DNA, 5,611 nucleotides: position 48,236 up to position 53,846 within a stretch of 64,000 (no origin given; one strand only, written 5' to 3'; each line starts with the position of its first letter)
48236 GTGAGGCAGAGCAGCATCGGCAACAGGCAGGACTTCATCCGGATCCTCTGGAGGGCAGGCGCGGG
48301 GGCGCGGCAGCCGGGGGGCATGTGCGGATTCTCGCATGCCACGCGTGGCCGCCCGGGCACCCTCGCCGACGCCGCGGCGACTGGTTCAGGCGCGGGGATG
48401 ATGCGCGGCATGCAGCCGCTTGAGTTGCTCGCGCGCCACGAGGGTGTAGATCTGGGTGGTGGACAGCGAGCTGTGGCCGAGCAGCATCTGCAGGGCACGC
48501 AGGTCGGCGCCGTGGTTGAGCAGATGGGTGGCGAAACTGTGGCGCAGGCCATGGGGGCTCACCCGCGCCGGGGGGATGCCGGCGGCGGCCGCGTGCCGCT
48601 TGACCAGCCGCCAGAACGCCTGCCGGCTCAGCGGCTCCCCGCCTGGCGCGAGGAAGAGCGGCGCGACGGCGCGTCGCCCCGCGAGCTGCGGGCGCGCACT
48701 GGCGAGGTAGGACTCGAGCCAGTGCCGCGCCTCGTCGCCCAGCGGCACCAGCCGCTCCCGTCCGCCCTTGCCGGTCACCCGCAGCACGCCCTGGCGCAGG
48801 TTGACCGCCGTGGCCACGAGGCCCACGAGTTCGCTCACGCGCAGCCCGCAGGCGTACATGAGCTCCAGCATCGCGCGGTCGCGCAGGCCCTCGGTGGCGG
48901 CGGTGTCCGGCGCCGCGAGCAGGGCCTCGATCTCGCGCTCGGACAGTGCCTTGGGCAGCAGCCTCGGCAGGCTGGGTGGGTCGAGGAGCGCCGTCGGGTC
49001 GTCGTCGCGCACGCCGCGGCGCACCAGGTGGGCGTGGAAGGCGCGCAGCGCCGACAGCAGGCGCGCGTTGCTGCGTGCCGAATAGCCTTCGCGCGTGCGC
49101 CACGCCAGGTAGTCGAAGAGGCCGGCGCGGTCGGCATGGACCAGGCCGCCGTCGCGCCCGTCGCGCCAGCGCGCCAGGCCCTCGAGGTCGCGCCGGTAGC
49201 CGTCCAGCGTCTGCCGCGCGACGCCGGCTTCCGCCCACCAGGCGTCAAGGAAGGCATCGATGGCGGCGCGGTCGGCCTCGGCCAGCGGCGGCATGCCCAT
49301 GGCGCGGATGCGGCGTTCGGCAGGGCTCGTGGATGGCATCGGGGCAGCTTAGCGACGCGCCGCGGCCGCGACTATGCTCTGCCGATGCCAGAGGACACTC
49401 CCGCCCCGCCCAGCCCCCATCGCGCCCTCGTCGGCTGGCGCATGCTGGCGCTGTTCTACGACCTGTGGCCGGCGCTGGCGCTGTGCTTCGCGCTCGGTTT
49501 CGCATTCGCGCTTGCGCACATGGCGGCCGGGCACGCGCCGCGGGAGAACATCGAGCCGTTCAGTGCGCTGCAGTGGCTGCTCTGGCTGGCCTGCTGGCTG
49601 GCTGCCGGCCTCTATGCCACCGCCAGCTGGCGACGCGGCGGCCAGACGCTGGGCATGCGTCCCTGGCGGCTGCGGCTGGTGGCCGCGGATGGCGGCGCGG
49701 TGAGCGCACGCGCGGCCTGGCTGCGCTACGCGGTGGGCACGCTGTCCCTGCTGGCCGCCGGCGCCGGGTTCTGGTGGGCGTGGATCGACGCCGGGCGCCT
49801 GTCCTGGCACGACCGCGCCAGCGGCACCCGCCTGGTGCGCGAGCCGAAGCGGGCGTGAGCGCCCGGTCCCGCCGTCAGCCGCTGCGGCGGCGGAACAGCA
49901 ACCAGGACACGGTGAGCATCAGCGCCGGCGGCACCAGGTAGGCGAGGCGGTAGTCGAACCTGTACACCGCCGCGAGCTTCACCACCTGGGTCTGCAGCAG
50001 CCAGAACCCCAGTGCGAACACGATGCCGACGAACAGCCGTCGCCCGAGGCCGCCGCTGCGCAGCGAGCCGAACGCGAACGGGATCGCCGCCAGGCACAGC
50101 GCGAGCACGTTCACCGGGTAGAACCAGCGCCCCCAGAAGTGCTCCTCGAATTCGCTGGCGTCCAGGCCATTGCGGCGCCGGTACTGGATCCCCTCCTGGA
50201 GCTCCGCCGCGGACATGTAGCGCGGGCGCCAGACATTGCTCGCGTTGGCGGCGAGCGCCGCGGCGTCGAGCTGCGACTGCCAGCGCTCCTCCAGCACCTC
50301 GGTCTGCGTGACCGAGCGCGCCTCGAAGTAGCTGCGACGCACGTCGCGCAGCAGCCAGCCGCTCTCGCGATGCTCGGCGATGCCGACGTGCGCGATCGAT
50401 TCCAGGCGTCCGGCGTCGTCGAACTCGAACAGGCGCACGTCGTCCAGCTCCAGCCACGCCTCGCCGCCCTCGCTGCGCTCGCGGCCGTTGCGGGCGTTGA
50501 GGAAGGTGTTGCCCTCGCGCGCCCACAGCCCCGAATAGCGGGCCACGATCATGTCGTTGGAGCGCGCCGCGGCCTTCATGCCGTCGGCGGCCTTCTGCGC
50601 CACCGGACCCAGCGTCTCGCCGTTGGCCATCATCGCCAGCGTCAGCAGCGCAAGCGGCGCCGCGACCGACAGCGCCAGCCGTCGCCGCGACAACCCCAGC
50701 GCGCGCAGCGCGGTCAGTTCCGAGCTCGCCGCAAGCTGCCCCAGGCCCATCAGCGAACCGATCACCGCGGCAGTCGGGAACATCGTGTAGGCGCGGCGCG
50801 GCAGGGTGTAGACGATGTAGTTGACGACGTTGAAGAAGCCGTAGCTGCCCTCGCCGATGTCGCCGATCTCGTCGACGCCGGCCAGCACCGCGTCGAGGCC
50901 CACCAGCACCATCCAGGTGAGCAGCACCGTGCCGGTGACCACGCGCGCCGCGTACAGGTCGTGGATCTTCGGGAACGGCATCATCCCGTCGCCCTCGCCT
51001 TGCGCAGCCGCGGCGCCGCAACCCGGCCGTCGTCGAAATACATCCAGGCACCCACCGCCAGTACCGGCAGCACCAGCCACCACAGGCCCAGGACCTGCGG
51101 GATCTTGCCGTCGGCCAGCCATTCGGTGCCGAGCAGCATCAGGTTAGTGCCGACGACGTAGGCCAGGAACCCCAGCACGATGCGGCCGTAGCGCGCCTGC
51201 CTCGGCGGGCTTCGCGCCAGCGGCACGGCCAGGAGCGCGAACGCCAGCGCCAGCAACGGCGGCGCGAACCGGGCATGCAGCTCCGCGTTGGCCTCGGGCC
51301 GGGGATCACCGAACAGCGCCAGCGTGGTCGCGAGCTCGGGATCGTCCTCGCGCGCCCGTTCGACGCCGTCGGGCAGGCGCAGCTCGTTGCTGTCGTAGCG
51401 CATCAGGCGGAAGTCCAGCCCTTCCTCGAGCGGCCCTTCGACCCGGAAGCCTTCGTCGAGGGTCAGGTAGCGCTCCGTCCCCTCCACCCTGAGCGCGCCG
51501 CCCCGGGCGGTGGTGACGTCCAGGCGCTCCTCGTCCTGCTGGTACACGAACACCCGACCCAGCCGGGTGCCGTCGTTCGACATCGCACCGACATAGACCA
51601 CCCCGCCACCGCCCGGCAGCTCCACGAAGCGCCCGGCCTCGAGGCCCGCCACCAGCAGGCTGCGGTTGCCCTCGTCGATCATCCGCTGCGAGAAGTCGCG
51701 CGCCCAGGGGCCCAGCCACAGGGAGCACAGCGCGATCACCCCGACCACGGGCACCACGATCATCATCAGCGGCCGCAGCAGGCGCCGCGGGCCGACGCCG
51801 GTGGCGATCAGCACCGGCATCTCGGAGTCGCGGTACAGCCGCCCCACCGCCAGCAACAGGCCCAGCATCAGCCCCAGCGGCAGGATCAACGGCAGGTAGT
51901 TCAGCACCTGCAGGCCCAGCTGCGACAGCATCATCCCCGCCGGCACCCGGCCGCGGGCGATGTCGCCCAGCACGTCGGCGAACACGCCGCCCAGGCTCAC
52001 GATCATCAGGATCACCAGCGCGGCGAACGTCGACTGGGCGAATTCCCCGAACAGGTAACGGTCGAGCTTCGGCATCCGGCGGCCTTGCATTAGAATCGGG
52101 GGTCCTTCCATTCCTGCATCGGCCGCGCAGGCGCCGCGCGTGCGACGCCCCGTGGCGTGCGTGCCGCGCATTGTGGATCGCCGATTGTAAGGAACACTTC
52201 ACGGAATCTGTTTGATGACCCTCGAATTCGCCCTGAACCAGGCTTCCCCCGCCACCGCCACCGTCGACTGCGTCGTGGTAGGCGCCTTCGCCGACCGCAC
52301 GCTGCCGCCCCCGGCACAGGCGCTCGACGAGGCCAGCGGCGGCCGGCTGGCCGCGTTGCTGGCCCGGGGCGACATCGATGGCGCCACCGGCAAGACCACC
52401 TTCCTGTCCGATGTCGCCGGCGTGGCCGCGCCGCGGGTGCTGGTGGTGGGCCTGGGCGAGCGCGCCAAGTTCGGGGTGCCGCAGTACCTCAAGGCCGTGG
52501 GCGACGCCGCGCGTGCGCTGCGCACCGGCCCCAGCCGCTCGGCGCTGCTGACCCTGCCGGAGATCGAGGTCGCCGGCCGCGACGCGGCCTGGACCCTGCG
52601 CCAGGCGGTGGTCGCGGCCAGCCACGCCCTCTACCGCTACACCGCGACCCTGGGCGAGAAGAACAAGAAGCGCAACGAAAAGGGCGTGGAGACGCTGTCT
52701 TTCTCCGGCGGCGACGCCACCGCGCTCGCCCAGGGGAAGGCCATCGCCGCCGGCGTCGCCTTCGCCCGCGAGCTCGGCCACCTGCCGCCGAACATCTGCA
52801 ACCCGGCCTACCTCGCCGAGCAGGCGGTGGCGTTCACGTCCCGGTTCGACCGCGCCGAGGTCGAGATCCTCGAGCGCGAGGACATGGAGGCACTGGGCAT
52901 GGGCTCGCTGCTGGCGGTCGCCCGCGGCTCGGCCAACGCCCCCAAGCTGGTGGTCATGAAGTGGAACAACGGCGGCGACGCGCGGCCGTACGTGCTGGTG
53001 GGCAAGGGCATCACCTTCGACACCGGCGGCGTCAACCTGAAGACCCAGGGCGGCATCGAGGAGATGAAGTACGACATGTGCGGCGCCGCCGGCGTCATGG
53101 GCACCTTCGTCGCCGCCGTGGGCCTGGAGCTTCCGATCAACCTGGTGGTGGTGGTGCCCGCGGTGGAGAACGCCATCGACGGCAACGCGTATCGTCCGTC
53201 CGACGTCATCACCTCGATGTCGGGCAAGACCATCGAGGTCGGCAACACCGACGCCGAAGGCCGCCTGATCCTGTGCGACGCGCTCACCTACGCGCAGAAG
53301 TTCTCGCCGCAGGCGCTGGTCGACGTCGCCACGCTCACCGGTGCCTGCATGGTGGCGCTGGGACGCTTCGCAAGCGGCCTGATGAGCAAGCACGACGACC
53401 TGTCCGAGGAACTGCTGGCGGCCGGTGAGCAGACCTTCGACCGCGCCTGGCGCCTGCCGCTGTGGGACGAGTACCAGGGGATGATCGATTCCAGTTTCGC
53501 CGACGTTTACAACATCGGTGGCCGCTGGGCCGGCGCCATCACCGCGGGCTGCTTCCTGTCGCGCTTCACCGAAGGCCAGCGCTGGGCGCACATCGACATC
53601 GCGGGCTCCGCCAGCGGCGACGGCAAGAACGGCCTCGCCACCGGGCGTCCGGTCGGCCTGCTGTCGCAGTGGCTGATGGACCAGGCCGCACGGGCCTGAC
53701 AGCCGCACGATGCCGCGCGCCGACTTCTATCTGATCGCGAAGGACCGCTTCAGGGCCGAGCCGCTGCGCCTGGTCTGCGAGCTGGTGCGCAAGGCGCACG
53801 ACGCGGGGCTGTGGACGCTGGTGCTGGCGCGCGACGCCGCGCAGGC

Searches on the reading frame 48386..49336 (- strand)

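Call 61: search_protein_families(library=pfam, proteins=[window:48386-49336:-], max_evalue=0.00001)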
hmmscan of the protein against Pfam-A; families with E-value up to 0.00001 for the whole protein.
window:48386-49336:- (316 aa): 2 families
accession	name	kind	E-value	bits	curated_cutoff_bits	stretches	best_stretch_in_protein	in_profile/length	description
PF00589.27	Phage_integrase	-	7.6e-47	159.7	27.1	1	130-301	2-169/172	Phage integrase family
PF02899.23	Phage_int_SAM_1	-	3.2e-16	59.8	22.3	1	26-108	1-83/83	Phage integrase, N-terminal SAM-like domain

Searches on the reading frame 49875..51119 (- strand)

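Call 61: search_protein_families(library=pfam, proteins=[window:49875-51119:-], max_evalue=0.00001)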
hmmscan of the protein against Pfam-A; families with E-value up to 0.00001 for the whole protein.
window:49875-51119:- (414 aa): 1 family
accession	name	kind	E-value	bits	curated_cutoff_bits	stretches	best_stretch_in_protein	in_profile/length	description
PF03739.19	LptF_LptG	-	3.9e-70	237.1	27.9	1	56-411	2-353/353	Lipopolysaccharide export system permease LptF/LptG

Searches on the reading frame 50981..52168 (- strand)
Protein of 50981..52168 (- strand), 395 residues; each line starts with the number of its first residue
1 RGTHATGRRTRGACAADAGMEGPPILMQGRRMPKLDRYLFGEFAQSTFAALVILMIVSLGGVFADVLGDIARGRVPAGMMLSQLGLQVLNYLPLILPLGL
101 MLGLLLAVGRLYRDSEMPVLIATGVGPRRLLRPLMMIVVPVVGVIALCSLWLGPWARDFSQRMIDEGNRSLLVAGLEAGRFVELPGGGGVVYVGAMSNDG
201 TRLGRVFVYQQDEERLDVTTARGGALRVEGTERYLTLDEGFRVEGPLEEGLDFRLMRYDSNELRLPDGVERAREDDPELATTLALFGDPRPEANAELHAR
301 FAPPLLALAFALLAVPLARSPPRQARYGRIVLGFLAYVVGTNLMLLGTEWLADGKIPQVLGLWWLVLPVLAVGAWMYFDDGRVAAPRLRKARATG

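Call 61: search_protein_families(library=pfam, proteins=[window:50981-52168:-], max_evalue=0.00001)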
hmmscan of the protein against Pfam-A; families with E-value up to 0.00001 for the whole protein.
window:50981-52168:- (395 aa): 1 family
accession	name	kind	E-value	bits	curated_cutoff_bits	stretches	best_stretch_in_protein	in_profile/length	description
PF03739.19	LptF_LptG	-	6.8e-67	226.4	27.9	1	37-377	1-351/353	Lipopolysaccharide export system permease LptF/LptG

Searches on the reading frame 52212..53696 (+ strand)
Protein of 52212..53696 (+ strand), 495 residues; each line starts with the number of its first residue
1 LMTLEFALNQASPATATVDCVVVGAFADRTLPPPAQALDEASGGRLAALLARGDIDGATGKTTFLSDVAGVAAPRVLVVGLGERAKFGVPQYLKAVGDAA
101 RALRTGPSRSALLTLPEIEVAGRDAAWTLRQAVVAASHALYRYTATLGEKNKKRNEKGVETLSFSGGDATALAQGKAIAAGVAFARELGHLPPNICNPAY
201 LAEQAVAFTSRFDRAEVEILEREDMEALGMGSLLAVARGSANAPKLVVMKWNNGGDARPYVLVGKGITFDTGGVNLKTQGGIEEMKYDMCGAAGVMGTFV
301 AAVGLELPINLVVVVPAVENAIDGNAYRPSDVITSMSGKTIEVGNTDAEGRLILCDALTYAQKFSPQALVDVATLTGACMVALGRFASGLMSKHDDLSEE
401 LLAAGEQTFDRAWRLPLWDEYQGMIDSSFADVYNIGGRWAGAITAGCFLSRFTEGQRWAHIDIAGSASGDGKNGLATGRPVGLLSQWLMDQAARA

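Call 61: search_protein_families(library=pfam, proteins=[window:52212-53696:+], max_evalue=0.00001)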
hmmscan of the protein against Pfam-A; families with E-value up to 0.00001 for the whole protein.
window:52212-53696:+ (495 aa): 2 families
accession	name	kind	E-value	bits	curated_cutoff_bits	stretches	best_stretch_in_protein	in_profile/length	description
PF00883.26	Peptidase_M17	-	5.7e-119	397.4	25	1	184-484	2-309/310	Cytosol aminopeptidase family, catalytic domain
PF02789.23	Peptidase_M17_N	-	1.1e-29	103.5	23.4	1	22-145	1-124/129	Cytosol aminopeptidase family, N-terminal domain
